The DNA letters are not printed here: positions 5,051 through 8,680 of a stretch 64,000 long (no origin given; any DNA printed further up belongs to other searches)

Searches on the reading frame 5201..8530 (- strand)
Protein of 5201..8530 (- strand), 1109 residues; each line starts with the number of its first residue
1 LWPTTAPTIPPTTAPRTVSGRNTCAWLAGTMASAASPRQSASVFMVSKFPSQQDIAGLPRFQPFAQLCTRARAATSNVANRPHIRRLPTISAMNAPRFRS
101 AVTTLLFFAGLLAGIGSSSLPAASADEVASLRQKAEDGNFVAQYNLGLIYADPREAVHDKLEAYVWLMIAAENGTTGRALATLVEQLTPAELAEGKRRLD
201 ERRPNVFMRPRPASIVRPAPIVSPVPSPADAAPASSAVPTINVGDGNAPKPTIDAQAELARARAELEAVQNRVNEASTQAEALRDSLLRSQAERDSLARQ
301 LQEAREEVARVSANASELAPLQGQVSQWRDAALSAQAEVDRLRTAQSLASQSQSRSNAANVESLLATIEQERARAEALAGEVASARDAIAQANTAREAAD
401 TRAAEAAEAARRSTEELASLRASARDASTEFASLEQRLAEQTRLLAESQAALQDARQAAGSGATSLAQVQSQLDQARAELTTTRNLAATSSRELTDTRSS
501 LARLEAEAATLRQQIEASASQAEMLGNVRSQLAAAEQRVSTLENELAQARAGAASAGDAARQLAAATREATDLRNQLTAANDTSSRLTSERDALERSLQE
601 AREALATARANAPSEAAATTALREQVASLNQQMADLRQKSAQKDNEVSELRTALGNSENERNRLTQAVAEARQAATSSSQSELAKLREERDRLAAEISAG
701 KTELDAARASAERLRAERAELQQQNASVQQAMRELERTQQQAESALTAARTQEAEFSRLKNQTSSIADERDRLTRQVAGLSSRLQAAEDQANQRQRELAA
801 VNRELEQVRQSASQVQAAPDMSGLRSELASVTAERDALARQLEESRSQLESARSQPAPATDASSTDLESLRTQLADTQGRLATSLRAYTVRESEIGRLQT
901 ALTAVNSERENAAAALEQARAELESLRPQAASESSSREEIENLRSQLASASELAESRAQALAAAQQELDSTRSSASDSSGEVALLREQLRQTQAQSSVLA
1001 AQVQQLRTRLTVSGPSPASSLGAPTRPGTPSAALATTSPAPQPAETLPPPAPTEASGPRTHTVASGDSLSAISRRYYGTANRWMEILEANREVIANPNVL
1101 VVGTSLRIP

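Call 60: search_protein_families(library=pfam, max_evalue=0.00001, proteins=[window:5201-8530:-])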
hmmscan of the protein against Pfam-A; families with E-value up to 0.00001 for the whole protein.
window:5201-8530:- (1109 aa): 1 family
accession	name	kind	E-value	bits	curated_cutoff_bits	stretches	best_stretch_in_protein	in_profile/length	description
PF01476.26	LysM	-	1.3e-08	35.1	20.9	1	1061-1109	1-43/43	LysM domain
